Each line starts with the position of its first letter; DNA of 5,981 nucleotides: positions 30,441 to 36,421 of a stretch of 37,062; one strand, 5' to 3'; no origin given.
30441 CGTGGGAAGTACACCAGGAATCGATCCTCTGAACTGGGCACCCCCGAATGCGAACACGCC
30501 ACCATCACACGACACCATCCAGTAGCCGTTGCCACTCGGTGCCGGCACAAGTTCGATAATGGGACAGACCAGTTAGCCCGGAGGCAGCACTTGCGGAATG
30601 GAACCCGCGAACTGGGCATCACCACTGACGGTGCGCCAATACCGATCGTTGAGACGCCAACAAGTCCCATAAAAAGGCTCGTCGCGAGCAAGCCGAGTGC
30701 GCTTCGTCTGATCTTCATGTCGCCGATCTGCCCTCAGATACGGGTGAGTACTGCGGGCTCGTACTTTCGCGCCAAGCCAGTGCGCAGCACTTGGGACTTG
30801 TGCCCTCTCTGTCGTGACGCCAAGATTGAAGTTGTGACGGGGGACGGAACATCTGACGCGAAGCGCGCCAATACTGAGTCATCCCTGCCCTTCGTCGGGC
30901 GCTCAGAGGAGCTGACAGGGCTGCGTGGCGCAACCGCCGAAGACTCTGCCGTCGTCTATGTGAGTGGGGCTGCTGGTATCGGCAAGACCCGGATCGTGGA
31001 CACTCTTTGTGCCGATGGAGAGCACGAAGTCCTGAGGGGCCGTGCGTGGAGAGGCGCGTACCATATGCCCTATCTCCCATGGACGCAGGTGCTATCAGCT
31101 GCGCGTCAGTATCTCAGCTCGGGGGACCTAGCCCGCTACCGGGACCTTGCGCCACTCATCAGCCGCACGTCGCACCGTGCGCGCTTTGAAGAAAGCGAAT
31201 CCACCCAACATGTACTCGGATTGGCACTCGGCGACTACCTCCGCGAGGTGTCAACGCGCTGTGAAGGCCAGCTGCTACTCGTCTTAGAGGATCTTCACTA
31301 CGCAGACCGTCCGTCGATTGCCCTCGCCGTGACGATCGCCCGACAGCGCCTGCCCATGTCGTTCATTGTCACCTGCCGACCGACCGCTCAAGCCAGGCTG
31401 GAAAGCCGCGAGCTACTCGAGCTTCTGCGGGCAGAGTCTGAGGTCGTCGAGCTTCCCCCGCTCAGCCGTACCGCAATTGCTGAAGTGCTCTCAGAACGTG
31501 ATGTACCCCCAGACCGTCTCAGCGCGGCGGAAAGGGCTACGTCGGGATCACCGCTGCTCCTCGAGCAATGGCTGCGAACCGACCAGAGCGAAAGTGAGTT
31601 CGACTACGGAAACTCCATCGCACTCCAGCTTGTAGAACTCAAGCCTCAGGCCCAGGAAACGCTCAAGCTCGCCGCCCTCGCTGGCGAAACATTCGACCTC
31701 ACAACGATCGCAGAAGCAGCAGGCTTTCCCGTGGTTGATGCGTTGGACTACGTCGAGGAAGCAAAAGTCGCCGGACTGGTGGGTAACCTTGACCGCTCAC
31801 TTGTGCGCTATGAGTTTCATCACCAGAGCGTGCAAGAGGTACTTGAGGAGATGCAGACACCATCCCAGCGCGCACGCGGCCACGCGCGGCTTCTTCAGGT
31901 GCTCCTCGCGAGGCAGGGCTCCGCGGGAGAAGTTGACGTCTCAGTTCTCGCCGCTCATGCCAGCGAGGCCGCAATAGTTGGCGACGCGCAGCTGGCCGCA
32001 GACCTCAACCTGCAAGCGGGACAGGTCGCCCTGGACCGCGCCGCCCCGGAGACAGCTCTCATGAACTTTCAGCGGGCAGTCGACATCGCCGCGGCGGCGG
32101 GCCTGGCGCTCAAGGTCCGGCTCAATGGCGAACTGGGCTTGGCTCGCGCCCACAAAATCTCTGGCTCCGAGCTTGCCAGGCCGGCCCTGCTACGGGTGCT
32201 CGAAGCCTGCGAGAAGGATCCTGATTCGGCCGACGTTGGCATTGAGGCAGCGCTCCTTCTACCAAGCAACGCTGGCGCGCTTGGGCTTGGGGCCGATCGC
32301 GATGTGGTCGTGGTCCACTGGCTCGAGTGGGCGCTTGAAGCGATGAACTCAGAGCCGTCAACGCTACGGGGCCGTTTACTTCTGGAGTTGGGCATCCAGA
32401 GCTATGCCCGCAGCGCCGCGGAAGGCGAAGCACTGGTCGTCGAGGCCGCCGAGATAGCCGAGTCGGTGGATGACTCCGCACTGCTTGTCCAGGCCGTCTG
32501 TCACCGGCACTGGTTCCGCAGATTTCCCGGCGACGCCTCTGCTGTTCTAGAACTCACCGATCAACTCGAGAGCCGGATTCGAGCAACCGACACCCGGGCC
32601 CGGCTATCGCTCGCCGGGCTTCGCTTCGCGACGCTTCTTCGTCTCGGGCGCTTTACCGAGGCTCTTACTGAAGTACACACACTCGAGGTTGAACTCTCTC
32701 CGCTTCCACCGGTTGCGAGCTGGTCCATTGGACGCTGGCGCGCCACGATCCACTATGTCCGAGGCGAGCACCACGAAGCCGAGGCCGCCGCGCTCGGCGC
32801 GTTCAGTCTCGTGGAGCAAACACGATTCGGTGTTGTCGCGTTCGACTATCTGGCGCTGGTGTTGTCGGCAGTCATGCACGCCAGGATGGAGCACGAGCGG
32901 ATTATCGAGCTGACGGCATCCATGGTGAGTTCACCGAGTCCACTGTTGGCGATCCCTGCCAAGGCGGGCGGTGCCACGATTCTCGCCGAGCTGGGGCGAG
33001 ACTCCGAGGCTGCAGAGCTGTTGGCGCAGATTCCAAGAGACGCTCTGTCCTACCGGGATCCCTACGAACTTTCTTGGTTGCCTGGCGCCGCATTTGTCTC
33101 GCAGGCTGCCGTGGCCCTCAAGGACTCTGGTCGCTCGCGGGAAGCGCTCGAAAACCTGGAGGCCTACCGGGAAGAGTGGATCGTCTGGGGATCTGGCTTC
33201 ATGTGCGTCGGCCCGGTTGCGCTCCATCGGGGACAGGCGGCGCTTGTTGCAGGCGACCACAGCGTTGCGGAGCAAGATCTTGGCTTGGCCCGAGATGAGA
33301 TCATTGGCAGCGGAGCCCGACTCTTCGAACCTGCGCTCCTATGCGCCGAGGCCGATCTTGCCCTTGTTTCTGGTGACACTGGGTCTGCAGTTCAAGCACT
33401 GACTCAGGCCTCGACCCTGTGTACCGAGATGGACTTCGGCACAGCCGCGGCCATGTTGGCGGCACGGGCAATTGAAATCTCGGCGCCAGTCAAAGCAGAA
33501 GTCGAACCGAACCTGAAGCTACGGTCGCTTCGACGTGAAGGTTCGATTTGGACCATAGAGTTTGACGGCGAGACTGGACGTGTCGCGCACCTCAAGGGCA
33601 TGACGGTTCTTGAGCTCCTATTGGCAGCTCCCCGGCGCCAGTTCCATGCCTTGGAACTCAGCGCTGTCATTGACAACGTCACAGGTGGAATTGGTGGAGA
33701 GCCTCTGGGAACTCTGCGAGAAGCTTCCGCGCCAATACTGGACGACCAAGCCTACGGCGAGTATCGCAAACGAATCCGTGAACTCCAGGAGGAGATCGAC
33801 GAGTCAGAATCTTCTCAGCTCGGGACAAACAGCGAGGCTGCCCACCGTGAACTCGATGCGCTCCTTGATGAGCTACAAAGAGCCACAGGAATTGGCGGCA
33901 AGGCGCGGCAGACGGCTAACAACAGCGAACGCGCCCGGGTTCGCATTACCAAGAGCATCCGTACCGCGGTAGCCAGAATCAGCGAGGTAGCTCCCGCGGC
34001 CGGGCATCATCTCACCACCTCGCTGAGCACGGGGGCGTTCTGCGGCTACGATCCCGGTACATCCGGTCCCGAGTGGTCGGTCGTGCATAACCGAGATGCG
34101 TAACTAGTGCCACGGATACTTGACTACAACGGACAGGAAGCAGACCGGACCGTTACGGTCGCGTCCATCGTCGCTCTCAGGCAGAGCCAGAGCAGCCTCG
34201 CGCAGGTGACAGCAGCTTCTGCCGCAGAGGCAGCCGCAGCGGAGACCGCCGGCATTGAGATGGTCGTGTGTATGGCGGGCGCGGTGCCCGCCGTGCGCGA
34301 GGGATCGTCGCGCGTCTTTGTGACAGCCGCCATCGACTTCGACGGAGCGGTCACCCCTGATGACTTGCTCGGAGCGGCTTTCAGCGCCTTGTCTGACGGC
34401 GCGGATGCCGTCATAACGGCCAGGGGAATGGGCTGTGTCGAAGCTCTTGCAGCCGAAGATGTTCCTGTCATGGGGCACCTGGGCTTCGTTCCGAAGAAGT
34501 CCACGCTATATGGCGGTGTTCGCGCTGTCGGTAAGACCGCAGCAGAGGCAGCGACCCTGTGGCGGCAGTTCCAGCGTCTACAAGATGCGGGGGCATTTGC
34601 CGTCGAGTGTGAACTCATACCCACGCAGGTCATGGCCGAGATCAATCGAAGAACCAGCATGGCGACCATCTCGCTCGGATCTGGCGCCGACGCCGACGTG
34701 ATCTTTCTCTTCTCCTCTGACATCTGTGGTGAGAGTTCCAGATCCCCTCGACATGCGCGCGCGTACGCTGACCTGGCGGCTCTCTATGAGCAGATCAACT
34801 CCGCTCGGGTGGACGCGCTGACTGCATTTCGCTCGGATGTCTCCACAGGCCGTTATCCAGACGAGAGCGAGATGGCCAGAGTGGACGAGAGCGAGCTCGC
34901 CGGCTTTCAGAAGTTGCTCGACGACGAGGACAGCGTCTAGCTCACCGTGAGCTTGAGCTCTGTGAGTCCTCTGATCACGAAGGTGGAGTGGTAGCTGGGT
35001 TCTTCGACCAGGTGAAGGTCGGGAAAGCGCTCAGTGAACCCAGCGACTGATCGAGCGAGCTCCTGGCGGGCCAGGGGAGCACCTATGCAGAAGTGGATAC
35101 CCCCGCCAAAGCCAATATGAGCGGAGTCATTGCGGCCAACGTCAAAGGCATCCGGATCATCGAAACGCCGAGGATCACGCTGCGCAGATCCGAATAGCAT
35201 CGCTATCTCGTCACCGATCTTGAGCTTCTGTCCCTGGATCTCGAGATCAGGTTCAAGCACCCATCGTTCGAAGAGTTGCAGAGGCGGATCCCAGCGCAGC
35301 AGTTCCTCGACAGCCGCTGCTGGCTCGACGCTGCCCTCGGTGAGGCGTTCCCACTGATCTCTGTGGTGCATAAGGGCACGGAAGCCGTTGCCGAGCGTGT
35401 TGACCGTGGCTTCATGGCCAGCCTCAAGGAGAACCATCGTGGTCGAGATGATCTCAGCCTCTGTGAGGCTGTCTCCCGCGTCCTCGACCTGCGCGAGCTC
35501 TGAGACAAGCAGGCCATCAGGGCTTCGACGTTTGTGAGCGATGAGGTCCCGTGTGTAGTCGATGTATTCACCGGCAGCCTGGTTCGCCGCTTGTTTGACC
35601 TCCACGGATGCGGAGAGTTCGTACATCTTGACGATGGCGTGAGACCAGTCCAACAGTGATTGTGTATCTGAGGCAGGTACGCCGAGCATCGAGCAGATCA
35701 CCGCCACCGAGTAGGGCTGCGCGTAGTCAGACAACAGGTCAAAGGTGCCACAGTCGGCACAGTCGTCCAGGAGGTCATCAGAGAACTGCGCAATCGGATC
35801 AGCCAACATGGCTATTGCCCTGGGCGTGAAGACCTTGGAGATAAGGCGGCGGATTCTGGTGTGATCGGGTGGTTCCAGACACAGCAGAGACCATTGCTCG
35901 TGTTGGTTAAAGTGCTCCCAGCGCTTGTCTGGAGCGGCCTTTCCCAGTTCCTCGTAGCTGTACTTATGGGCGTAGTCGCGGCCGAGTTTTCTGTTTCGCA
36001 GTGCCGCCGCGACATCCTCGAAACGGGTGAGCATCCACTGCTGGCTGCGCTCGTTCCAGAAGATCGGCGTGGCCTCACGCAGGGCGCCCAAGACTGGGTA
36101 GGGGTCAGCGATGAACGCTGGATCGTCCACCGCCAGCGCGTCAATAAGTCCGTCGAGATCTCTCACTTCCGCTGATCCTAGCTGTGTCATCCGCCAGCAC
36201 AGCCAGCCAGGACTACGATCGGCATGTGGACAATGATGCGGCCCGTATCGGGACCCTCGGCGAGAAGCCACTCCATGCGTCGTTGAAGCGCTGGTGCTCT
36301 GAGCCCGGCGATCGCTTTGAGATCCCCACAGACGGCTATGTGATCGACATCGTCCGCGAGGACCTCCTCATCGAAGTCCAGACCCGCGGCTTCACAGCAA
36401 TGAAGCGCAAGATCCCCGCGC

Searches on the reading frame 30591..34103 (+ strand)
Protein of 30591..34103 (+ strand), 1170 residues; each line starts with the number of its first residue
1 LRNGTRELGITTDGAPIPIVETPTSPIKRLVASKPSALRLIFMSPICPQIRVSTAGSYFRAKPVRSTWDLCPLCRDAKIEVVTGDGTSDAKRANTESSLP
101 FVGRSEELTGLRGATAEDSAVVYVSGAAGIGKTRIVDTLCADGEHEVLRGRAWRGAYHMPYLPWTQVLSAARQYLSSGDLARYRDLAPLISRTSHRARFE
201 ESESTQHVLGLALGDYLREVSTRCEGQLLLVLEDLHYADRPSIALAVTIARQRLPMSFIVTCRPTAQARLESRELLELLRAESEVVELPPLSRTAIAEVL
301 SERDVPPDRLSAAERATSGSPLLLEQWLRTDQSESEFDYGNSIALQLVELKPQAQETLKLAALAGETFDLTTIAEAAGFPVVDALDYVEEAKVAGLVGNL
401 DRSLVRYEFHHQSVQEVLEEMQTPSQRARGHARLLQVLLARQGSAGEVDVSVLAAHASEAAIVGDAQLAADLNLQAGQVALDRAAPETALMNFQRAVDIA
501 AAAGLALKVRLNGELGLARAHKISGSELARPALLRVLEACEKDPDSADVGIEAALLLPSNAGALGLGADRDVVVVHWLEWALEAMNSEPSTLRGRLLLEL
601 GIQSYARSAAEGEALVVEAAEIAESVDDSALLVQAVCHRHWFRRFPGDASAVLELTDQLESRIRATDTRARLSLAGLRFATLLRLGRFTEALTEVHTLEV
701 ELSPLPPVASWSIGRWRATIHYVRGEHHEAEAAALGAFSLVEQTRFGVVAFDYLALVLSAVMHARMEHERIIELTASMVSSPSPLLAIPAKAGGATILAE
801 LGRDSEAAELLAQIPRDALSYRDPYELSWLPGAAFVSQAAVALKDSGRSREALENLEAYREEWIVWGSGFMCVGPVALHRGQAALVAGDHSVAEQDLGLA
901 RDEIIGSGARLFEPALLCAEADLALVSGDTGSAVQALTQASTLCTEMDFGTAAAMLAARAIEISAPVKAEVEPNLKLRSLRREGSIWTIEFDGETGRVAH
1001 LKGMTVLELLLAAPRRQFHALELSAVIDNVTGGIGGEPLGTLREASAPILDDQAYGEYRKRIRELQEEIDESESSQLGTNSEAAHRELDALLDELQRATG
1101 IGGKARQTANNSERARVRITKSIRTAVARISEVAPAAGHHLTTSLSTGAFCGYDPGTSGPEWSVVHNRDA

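Call 37: search_protein_families(library=pfam, proteins=[window:30591-34103:+], max_evalue=0.001)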
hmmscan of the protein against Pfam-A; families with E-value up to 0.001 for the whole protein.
window:30591-34103:+ (1170 aa): 1 family
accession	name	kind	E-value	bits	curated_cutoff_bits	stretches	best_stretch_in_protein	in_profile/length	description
PF13191.12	AAA_16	-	3.2e-12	47.7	32.6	1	100-251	1-157/167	AAA ATPase domain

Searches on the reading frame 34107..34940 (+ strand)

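Call 37: search_protein_families(library=pfam, proteins=[window:34107-34940:+], max_evalue=0.001)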
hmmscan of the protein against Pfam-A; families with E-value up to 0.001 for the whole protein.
window:34107-34940:+ (277 aa): 1 family
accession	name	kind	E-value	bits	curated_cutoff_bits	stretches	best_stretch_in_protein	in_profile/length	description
PF02548.21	Pantoate_transf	-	2.7e-36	125.8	28.7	1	56-252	63-258/259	Ketopantoate hydroxymethyltransferase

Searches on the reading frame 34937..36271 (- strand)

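Call 37: search_protein_families(library=pfam, proteins=[window:34937-36271:-], max_evalue=0.001)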
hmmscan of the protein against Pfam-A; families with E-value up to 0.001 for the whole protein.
window:34937-36271:- (444 aa): 1 family
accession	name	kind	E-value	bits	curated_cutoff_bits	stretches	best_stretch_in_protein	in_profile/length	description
PF00067.27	p450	-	2.8e-23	82.9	22.8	2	319-408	326-424/462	Cytochrome P450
